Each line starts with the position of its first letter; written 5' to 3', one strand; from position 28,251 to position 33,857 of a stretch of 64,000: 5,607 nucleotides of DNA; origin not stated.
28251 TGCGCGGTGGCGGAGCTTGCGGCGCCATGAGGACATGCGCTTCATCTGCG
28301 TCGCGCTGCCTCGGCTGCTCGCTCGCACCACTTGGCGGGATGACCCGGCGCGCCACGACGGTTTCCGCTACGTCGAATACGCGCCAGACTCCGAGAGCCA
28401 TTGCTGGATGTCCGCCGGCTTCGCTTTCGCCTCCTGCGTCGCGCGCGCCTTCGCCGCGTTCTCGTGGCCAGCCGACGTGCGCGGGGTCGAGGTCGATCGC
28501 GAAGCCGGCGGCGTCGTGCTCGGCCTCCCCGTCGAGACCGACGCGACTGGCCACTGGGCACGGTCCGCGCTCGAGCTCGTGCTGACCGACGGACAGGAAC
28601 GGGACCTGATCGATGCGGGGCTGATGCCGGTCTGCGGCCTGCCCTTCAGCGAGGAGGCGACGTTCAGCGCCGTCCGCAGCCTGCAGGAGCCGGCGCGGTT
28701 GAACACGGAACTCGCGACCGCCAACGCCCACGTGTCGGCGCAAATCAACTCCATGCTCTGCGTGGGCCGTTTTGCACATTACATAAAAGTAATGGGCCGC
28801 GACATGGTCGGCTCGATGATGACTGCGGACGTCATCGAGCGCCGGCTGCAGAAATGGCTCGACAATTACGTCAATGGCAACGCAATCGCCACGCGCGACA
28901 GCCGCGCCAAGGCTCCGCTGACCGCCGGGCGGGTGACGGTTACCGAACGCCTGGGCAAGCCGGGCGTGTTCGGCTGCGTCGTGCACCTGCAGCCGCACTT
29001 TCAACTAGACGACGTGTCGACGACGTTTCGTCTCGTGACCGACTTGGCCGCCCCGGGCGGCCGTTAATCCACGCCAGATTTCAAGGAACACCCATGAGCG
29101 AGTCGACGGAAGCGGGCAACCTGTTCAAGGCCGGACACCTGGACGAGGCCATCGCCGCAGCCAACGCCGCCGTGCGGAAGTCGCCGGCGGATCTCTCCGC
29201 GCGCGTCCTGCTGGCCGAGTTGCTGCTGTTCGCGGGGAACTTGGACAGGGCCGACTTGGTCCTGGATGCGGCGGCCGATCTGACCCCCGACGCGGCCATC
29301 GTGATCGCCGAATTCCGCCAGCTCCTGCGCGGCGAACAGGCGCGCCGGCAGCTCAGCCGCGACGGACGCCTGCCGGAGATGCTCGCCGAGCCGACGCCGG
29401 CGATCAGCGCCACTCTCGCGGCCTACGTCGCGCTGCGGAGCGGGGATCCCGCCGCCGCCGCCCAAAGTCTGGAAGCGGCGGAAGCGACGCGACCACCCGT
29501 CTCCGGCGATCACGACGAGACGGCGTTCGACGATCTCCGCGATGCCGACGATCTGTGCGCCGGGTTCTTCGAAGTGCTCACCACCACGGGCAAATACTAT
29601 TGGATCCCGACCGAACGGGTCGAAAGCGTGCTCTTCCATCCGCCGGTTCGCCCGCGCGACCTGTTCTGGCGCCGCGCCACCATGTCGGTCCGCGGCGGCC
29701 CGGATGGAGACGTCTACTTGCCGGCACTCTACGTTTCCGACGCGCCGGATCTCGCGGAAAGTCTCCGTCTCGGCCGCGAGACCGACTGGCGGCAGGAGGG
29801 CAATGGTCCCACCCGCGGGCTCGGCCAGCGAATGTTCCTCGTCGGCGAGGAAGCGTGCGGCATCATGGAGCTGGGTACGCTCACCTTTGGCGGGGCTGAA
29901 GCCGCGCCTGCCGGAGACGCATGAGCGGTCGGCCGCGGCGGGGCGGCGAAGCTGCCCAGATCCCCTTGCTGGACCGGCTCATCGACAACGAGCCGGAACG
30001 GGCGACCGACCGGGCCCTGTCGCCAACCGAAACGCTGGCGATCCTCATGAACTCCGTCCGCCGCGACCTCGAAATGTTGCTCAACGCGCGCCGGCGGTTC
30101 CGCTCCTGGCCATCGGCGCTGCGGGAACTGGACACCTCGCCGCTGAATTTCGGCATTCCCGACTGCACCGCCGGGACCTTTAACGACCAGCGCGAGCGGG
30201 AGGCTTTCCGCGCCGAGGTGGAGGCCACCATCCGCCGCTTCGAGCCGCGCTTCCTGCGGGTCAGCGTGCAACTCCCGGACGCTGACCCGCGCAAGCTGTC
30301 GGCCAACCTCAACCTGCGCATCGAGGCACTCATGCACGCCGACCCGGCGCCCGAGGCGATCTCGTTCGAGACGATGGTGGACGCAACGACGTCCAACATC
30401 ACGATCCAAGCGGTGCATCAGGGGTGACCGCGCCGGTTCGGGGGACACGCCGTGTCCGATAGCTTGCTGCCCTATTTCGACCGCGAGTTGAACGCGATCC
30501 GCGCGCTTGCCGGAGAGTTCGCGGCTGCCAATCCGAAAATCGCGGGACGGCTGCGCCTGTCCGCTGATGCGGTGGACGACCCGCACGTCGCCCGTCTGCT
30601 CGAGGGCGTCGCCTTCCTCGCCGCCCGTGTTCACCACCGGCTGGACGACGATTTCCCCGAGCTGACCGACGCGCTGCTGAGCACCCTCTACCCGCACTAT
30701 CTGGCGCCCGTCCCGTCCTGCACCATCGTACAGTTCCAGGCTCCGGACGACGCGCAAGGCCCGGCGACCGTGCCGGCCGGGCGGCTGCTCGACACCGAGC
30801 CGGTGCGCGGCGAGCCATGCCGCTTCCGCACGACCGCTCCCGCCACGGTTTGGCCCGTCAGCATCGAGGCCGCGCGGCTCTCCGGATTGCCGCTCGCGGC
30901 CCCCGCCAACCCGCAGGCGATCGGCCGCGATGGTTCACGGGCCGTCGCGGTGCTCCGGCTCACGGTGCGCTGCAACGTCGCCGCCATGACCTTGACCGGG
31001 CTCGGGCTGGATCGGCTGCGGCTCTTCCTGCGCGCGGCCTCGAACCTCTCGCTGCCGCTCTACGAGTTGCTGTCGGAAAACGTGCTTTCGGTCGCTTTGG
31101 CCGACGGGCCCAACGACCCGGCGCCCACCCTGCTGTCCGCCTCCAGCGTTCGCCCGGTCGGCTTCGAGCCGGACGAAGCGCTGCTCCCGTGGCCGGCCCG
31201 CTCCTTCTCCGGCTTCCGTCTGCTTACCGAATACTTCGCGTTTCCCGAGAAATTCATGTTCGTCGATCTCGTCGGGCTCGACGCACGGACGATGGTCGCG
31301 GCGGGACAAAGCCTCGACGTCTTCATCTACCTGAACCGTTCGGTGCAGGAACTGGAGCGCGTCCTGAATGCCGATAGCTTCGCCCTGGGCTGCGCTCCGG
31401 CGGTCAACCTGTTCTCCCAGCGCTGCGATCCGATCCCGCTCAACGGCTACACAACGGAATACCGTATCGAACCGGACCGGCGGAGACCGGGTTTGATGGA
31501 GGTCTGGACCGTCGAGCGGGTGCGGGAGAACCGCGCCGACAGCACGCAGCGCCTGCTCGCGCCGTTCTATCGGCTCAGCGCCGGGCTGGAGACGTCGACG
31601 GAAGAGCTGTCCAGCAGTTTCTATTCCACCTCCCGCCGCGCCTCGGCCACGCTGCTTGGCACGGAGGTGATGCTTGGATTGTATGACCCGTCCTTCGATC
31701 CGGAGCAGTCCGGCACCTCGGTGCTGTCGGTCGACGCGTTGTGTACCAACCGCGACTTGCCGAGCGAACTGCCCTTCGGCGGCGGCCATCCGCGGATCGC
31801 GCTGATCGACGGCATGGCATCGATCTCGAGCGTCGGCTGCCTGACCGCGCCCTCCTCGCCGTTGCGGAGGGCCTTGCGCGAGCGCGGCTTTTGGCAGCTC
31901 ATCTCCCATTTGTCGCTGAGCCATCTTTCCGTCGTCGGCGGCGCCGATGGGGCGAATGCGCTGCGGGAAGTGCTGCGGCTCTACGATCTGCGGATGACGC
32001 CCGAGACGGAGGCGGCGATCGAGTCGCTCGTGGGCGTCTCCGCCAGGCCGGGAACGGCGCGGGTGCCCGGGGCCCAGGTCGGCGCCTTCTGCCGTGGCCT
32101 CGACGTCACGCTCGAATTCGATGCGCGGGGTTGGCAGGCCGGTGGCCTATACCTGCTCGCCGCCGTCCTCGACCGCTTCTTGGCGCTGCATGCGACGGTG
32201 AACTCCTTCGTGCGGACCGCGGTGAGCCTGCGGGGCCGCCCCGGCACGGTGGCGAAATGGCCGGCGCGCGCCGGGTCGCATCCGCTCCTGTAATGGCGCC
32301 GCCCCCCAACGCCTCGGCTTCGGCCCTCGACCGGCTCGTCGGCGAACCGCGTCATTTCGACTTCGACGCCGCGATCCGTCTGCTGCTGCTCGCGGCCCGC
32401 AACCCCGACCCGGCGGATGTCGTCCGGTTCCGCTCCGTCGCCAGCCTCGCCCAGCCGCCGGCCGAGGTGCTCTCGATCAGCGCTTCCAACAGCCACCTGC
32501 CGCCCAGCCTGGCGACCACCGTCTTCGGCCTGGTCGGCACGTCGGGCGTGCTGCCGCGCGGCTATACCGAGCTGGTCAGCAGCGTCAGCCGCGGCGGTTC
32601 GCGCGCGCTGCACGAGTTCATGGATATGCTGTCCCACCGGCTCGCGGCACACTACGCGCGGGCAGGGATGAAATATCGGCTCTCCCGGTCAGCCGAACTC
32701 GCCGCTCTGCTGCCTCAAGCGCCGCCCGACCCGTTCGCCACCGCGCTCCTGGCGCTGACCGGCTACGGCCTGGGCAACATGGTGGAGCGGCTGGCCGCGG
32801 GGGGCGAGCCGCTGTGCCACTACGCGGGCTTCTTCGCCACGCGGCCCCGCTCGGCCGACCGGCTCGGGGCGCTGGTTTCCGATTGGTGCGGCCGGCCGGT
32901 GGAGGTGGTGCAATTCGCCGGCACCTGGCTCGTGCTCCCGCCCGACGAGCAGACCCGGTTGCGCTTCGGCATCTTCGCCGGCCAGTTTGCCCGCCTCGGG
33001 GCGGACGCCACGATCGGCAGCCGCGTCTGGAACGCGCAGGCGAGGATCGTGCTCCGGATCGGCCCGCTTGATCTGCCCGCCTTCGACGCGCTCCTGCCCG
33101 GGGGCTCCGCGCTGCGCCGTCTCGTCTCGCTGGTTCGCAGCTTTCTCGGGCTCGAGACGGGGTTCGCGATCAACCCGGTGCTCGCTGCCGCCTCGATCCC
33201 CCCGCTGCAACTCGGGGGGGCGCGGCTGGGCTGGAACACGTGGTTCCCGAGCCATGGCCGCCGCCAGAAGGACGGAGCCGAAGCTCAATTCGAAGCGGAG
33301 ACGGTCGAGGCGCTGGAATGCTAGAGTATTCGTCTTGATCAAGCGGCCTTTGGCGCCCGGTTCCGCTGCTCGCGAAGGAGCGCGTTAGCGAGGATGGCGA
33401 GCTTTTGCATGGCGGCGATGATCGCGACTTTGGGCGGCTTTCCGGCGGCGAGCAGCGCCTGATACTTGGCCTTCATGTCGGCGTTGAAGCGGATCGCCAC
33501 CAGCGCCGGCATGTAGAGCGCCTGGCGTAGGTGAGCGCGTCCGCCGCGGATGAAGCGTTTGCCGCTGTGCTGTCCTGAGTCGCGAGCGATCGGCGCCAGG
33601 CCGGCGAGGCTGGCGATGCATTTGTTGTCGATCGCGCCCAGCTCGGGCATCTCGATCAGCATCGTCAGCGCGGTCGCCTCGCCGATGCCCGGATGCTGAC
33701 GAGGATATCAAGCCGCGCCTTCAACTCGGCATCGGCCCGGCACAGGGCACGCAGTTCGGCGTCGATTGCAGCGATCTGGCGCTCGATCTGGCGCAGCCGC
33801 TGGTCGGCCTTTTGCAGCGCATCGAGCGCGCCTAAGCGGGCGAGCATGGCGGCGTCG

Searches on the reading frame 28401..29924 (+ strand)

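Call 12: search_protein_families(library=pfam, proteins=[window:28401-29924:+], max_evalue=0.001)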
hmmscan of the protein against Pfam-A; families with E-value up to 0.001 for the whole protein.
window:28401-29924:+ (507 aa): 5 families
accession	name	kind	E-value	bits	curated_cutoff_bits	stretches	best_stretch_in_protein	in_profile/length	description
PF07024.18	ImpE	-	1.2e-38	132.4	25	1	374-494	2-121/122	ImpE protein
PF14559.12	TPR_19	-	6.2e-08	33.3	25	1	241-298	1-59/68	Tetratricopeptide repeat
PF13432.12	TPR_16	-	1.5e-07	32.2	32.7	1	241-299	7-65/65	Tetratricopeptide repeat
PF13428.12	TPR_14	-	2.7e-06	27.9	23.5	0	241-274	11-44/44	Tetratricopeptide repeat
PF07719.23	TPR_2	-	0.00023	21.5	27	0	240-263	10-33/34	Tetratricopeptide repeat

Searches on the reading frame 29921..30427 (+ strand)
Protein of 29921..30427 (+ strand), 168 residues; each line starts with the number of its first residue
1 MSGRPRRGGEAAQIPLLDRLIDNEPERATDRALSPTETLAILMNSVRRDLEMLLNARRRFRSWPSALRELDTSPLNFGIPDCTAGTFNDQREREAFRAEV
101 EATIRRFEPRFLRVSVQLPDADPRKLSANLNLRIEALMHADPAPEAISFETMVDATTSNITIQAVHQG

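Call 12: search_protein_families(library=pfam, proteins=[window:29921-30427:+], max_evalue=0.001)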
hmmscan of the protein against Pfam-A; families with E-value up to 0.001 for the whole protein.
window:29921-30427:+ (168 aa): 1 family
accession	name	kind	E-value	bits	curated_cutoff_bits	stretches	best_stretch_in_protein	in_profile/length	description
PF04965.19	GPW_gp25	-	5.5e-16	58.6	27.2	1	44-142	5-95/96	Baseplate wedge protein gp25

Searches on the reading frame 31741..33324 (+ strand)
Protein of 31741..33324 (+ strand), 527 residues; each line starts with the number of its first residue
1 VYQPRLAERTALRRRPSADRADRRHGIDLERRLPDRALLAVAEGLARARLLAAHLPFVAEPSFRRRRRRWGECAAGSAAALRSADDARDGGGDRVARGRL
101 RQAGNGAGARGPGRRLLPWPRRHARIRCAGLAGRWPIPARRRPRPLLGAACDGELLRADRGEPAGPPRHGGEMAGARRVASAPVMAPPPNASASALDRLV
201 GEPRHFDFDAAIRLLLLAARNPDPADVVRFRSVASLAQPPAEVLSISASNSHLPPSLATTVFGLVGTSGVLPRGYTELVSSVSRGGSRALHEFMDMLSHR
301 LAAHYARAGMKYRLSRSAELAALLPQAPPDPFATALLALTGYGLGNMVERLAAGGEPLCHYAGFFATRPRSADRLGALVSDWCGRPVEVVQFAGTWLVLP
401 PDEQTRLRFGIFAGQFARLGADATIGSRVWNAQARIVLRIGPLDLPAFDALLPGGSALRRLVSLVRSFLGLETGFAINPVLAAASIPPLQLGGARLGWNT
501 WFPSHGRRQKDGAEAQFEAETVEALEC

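Call 12: search_protein_families(library=pfam, proteins=[window:31741-33324:+], max_evalue=0.001)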
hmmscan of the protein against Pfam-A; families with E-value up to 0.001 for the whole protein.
window:31741-33324:+ (527 aa): 1 family
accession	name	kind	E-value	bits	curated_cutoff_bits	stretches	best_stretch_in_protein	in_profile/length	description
PF06996.16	T6SS_TssG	-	4.4e-74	249.9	24.6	1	202-502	1-303/304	Type VI secretion, TssG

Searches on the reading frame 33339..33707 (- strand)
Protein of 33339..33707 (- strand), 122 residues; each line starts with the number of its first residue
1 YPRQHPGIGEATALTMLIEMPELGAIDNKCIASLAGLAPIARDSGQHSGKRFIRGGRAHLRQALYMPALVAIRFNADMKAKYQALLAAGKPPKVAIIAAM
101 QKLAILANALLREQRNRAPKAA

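Call 12: search_protein_families(library=pfam, proteins=[window:33339-33707:-], max_evalue=0.001)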
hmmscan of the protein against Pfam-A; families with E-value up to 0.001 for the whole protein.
window:33339-33707:- (122 aa): 1 family
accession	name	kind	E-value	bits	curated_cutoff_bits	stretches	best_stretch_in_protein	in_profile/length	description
PF02371.22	Transposase_20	-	2.1e-20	73.3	21.3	1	4-83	6-87/87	Transposase IS116/IS110/IS902 family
